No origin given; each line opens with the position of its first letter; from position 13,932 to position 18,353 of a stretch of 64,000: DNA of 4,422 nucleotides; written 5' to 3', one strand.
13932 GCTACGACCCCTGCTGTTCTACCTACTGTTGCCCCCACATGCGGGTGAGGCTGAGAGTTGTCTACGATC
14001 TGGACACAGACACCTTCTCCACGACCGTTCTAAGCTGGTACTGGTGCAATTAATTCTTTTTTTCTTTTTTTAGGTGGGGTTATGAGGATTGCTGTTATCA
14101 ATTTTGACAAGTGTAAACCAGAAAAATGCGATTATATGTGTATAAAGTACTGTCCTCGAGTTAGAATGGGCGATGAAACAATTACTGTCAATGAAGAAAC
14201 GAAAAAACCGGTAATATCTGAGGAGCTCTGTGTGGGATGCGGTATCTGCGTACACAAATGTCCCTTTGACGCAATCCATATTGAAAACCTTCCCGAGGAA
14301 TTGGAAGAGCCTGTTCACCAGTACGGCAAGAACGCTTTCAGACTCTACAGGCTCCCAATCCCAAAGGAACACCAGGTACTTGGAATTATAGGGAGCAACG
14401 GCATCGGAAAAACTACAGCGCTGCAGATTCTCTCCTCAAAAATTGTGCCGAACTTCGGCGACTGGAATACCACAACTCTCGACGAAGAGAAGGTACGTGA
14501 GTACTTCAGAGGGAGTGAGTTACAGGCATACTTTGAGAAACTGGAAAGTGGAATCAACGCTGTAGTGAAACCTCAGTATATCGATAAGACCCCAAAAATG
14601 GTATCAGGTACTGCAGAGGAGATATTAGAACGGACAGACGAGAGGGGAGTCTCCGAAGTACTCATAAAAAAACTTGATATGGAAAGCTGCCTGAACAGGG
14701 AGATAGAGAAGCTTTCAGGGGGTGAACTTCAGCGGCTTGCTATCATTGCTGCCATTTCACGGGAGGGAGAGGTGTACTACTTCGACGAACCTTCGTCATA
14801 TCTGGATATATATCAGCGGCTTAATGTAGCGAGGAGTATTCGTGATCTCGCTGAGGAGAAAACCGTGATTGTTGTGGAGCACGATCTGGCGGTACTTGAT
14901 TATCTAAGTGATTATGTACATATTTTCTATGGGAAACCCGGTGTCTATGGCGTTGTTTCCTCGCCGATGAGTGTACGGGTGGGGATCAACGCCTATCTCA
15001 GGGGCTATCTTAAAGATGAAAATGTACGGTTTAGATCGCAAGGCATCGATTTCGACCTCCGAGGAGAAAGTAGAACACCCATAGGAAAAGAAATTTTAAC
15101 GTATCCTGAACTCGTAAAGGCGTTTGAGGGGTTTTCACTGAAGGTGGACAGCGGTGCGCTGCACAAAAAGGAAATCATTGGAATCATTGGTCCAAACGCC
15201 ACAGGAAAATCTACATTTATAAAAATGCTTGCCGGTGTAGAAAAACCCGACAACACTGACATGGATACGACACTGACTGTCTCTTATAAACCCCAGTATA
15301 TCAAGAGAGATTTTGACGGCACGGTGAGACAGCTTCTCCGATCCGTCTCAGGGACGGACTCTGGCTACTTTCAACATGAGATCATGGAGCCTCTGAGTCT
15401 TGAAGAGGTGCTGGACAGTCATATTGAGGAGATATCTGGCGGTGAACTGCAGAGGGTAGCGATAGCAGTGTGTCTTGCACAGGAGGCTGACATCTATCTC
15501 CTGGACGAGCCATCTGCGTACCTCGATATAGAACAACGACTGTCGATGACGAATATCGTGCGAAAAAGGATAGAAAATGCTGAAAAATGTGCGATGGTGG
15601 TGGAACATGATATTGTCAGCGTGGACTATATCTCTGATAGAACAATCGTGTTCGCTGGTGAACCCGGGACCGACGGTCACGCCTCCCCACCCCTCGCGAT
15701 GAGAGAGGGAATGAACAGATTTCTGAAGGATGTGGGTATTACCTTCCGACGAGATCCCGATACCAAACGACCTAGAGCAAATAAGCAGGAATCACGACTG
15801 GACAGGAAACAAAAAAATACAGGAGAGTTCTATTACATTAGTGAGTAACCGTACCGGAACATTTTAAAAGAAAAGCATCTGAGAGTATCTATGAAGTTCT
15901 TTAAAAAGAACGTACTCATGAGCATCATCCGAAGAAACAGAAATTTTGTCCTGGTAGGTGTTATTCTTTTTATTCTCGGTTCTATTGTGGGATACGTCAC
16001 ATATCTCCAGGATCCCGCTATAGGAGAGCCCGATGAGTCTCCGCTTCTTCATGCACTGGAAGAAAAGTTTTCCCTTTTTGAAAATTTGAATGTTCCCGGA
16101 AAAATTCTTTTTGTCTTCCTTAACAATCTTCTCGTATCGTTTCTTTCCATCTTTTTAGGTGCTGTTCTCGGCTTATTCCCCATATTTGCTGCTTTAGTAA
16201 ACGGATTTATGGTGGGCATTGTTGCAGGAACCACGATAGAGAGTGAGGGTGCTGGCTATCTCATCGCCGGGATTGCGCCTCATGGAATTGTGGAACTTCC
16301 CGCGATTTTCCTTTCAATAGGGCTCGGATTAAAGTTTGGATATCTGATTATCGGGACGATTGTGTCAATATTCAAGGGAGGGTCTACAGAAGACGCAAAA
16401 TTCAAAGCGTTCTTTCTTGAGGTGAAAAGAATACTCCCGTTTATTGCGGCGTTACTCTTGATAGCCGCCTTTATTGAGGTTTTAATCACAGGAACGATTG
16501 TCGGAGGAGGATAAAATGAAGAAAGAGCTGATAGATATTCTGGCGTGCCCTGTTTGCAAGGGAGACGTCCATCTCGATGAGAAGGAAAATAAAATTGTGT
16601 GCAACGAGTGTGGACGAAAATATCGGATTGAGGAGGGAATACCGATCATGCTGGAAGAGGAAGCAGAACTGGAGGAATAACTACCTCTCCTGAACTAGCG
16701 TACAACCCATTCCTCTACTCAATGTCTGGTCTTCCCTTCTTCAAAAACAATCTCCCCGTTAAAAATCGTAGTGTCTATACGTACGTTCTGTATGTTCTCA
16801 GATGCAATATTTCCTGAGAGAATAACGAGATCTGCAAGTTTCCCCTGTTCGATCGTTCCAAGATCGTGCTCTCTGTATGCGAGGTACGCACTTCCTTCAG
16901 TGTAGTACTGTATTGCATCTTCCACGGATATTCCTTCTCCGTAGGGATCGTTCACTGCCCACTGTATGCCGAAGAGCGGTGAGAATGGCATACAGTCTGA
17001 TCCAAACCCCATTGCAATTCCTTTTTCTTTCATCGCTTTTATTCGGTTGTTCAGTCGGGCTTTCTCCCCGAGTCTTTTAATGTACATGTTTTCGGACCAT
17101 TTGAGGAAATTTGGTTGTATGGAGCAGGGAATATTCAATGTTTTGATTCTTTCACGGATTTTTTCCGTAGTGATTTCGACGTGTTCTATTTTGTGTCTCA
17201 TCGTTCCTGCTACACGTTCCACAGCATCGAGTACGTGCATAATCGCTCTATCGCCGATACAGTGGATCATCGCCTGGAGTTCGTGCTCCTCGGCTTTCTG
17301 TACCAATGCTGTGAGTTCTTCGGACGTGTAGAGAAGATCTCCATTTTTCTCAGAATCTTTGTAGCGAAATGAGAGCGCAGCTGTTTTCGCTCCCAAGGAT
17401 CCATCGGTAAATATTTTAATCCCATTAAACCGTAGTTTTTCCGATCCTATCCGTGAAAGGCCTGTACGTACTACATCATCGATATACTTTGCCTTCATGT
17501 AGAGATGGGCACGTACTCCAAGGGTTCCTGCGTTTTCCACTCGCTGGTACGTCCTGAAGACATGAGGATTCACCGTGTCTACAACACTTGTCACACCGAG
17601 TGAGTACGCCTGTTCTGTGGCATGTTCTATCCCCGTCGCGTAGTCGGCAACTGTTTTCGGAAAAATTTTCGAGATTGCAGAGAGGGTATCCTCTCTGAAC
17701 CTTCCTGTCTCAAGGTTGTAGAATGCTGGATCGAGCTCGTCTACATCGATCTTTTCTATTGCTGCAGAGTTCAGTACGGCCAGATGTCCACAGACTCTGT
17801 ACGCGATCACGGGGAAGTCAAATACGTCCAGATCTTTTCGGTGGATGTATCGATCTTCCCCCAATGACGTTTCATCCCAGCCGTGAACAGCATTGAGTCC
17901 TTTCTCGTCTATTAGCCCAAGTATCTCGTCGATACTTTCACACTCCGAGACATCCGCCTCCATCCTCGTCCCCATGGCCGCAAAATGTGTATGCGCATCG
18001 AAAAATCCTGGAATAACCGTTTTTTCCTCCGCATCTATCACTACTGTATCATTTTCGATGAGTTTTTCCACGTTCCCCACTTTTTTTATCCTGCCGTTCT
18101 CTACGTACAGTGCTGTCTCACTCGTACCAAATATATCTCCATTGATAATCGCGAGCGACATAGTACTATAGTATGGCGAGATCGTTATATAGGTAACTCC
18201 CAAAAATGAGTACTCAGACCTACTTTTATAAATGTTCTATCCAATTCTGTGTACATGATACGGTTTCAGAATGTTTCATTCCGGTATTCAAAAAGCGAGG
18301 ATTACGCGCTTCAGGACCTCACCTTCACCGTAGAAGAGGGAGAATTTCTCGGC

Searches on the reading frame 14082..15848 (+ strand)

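Call 15: search_protein_families(library=ncbifam, proteins=[window:14082-15848:+], max_evalue=0.00001)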
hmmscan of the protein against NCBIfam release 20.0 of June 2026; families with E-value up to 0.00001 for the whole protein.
window:14082-15848:+ (588 aa): 191 families (the best 25 are shown)
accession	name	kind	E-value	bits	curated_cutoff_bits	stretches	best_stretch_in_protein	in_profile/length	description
NF009945.0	PRK13409.1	equivalog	5.5e-267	887.2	469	1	1-587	2-591/592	ribosome biogenesis/translation initiation ATPase RLI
NF000355.4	ribo_prot_ABC_F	equivalog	3.8e-47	161.3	380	2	336-522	311-497/499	ribosomal protection-like ABC-F family protein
NF040873.1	AztA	equivalog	1.5e-43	148.6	220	2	358-515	13-183/191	zinc ABC transporter ATP-binding protein AztA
TIGR03873.1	F420-0_ABC_ATP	hypoth_equivalog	6.9e-41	140.2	372.4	2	98-281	28-209/256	putative F420-0 ABC transporter ATP-binding protein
NF008409.0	PRK11231.1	equivalog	3.8e-40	137.9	375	2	433-564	121-250/255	Fe(3+) dicitrate ABC transporter ATP-binding protein FecE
TIGR01188.1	drrA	subfamily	5.8e-40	137.5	312.45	3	95-281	17-196/302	daunorubicin resistance ABC transporter, ATP-binding protein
NF010068.0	PRK13548.1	equivalog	4.8e-39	134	261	2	97-279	31-213/261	heme ABC transporter ATP-binding protein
NF040933.2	ABC_arch_GlcV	equivalog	6e-38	130.6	450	2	432-524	123-215/357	glucose ABC transporter ATP-binding protein GlcV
TIGR04520.1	ECF_ATPase_1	equivalog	8.8e-38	130.3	315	2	96-271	27-199/269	energy-coupling factor transporter ATPase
NF000167.2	ABCF_Lsa_all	exception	1.2e-37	130.1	750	2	336-523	307-491/492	Lsa family ABC-F type ribosomal protection protein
TIGR04521.1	ECF_ATPase_2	equivalog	1.3e-37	129.4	330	2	95-282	29-218/279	energy-coupling factor transporter ATPase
TIGR03608.1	L_ocin_972_ABC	subfamily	1.8e-35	122.3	254.85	2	84-276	12-201/206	putative bacteriocin export ABC transporter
NF007082.0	PRK09536.1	equivalog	8.3e-35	120.6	537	2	434-512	123-200/402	corrinoid ABC transporter ATPase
TIGR02857.1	CydD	equivalog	3e-34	118.9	435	2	96-279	347-527/529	thiol reductant ABC exporter subunit CydD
TIGR03719.1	ABC_ABC_ChvD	subfamily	5.1e-34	117.8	806.75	2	334-527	318-516/552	energy-dependent translational throttle protein EttA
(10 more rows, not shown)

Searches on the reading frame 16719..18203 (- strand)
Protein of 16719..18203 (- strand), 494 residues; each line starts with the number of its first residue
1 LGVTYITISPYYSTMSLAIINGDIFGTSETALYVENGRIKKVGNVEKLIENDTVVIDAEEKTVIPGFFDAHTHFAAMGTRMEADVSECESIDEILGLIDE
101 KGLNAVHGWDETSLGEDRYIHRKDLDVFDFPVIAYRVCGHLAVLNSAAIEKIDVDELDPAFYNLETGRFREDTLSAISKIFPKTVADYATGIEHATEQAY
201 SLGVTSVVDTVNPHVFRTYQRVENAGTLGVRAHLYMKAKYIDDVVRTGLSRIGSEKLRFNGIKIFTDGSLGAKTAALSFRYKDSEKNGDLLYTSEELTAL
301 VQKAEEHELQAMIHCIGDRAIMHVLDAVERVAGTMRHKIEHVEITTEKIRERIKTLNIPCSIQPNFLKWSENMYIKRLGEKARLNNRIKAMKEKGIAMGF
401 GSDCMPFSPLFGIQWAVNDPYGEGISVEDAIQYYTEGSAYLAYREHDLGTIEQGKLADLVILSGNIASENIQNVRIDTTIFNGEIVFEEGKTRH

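Call 15: search_protein_families(library=ncbifam, proteins=[window:16719-18203:-], max_evalue=0.00001)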
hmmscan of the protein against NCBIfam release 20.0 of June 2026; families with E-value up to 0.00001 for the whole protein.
window:16719-18203:- (494 aa): 28 families (the best 25 are shown)
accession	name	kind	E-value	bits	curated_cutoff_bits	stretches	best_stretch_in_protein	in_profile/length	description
NF051886.1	XaaProDiPepCaul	equivalog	2.6e-19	69.5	500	2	29-80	18-70/398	Xaa-Pro dipeptidase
TIGR01224.1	hutI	equivalog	1.4e-14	53.7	298.15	1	29-81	3-56/377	imidazolonepropionase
NF006055.0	PRK08203.1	equivalog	1.6e-11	43.4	532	1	27-85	24-82/455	8-oxoguanine deaminase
NF006679.0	PRK09228.1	subfamily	5.4e-10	38.6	351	1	28-76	30-81/433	guanine deaminase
NF006056.0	PRK08204.1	subfamily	1.8e-09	36.9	391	1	29-74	24-67/449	hypothetical protein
TIGR02318.1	phosphono_phnM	equivalog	2.1e-09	36.8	390.55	0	394-486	291-375/376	phosphonate metabolism protein PhnM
TIGR02967.1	guan_deamin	equivalog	7.2e-09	35.1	375.4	0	29-77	6-57/401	guanine deaminase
TIGR00857.1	pyrC_multi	subfamily_domain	2.8e-08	33.2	279.05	1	29-82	5-56/412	dihydroorotase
NF002668.0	PRK02382.1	equivalog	3.1e-08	32.7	452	1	29-81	13-64/436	dihydroorotase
NF006689.0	PRK09237.1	equivalog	3.8e-08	32.3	371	0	30-83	23-75/383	amidohydrolase/deacetylase family metallohydrolase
TIGR02033.1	D-hydantoinase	equivalog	7.5e-08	31.7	393.25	1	28-77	15-63/454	dihydropyrimidinase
NF005557.0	PRK07228.1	equivalog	7.7e-08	31.4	522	0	29-85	21-76/445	5'-deoxyadenosine deaminase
NF004995.0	PRK06380.1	subfamily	1.3e-07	31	567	0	30-84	22-73/418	metal-dependent hydrolase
NF006843.0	PRK09357.2-4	equivalog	3.2e-07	29.6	786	1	23-78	12-66/431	dihydroorotase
NF004636.0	PRK05985.1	subfamily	4e-07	29.2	408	0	16-74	4-61/398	amidohydrolase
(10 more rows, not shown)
